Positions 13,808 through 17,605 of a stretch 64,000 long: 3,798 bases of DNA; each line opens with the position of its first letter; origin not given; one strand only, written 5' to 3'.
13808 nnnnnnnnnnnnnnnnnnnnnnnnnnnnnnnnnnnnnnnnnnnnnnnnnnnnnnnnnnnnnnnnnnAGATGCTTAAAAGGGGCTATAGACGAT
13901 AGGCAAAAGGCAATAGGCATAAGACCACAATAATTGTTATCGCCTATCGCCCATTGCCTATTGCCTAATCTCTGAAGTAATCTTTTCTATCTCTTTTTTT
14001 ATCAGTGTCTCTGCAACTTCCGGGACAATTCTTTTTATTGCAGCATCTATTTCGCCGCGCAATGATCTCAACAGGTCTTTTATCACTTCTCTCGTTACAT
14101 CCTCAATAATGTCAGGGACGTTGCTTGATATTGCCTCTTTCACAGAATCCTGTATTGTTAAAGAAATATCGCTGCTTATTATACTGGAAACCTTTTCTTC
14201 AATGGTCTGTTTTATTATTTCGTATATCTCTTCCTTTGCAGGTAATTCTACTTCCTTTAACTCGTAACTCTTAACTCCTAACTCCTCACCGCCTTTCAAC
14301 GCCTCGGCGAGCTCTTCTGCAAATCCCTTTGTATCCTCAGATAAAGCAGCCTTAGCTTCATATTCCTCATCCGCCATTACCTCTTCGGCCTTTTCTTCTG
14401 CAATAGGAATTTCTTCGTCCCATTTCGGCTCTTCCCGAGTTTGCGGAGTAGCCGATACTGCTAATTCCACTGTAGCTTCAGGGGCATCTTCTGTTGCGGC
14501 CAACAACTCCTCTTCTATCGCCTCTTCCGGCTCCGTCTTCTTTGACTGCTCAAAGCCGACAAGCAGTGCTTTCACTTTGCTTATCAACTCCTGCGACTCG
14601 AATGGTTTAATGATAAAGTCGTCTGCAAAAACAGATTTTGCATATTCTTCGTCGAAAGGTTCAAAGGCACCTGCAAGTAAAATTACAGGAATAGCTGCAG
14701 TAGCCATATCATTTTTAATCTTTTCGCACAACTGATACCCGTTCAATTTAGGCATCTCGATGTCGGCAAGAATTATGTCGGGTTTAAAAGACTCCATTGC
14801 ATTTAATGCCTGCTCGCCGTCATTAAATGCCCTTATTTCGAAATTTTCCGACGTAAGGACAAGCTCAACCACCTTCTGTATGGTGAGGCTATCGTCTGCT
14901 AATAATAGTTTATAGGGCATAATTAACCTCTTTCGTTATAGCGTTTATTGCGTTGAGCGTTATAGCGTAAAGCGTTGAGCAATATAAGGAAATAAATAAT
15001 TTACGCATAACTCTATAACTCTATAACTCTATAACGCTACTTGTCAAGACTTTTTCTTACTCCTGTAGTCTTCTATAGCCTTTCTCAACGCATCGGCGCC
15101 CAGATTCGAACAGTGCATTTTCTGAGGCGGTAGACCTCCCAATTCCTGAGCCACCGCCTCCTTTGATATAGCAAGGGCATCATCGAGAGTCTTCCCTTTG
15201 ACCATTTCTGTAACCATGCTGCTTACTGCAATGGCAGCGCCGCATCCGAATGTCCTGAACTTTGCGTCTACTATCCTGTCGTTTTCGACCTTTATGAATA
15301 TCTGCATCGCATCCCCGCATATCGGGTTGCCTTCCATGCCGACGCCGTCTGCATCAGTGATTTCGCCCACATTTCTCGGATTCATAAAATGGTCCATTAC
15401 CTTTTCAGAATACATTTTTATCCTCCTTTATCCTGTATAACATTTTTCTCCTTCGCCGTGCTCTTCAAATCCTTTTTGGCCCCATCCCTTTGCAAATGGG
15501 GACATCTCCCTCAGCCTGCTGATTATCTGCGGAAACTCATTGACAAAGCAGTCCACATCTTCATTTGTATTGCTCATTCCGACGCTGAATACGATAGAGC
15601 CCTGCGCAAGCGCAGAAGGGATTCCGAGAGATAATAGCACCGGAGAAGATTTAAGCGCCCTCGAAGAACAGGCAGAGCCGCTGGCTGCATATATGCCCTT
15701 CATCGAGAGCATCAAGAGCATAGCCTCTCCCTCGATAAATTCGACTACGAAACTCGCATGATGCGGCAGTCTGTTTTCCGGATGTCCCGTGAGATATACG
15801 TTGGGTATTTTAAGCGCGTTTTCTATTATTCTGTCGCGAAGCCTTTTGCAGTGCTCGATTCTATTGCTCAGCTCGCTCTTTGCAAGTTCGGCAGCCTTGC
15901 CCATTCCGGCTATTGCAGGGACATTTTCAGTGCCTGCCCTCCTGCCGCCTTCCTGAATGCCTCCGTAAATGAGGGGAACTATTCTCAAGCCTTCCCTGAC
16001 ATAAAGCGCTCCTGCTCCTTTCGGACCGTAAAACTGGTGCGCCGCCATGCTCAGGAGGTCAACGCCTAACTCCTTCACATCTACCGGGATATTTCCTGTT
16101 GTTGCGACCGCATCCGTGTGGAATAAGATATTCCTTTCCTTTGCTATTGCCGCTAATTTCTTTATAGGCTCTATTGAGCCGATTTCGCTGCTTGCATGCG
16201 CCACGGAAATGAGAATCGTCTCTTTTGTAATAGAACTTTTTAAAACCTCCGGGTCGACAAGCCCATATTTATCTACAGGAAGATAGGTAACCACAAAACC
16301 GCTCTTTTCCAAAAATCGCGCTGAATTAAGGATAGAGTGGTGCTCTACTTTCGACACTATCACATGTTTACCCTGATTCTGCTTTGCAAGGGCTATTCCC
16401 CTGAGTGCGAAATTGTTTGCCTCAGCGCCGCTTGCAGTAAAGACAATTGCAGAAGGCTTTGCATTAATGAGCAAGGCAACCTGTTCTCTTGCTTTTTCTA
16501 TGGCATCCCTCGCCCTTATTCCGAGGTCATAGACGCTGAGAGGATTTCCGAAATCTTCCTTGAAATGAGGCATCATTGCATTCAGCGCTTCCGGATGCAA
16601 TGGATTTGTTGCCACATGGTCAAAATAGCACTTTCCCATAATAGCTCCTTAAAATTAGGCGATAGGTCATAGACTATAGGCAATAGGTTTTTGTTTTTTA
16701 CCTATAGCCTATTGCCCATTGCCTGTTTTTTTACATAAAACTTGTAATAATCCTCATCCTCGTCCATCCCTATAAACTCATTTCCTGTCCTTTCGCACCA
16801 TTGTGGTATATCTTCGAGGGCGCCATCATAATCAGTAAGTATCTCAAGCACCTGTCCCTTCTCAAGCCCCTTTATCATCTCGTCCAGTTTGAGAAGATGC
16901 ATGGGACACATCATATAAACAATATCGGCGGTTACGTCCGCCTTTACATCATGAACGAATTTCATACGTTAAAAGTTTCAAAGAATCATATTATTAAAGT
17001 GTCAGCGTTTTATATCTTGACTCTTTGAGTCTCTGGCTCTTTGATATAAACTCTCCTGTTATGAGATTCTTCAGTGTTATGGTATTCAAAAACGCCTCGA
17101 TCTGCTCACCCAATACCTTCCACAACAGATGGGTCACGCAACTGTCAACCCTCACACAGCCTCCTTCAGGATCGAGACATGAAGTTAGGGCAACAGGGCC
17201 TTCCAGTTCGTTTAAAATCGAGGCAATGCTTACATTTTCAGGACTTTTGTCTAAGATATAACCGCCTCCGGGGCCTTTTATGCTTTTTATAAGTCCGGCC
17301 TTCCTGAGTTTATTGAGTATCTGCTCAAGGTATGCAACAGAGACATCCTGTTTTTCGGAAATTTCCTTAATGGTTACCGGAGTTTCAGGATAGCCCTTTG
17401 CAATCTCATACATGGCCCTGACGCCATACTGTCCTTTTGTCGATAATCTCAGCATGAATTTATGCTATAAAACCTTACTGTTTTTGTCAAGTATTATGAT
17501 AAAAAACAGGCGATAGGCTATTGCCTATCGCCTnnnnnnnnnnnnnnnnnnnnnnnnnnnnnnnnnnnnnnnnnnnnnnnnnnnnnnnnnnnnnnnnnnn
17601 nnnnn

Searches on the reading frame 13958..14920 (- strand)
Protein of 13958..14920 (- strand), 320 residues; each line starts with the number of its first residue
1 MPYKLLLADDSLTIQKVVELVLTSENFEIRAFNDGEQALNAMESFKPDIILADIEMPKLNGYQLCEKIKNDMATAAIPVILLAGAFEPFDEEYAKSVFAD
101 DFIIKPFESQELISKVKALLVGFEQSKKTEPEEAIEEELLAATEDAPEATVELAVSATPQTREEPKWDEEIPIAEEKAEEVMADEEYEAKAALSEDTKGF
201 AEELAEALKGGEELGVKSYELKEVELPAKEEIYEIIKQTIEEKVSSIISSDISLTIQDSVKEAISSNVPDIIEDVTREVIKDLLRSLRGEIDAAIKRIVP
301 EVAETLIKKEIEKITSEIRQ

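Call 14: search_protein_families(library=pfam, proteins=[window:13958-14920:-], max_evalue=0.001)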
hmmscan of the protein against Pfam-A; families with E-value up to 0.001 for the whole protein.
window:13958-14920:- (320 aa): 1 family
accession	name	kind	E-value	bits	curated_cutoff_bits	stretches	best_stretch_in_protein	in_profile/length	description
PF00072.30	Response_reg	-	3.9e-23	82.2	30.2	1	6-116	2-110/111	Response regulator receiver domain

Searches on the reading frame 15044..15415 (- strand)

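Call 14: search_protein_families(library=pfam, proteins=[window:15044-15415:-], max_evalue=0.001)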
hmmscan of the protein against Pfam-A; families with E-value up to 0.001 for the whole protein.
window:15044-15415:- (123 aa): 1 family
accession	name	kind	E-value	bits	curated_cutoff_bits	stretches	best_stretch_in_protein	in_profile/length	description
PF01592.21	NifU_N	-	2e-52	177.1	22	1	1-122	1-125/127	NifU-like N terminal domain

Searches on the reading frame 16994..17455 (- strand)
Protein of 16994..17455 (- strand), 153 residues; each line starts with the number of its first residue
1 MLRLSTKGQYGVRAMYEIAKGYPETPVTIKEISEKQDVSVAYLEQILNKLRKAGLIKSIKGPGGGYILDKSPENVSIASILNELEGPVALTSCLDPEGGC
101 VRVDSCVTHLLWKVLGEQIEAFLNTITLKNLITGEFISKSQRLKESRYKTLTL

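Call 14: search_protein_families(library=pfam, proteins=[window:16994-17455:-], max_evalue=0.001)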
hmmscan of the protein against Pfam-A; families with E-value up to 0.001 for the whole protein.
window:16994-17455:- (153 aa): 2 families
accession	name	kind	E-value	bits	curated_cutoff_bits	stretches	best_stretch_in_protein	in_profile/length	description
PF02082.26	Rrf2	-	7.5e-38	130.1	30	1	4-133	1-131/132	Iron-dependent Transcriptional regulator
PF03444.21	HrcA_DNA-bdg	-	0.00085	19.4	21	0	24-67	21-64/79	Winged helix-turn-helix transcription repressor, HrcA DNA-binding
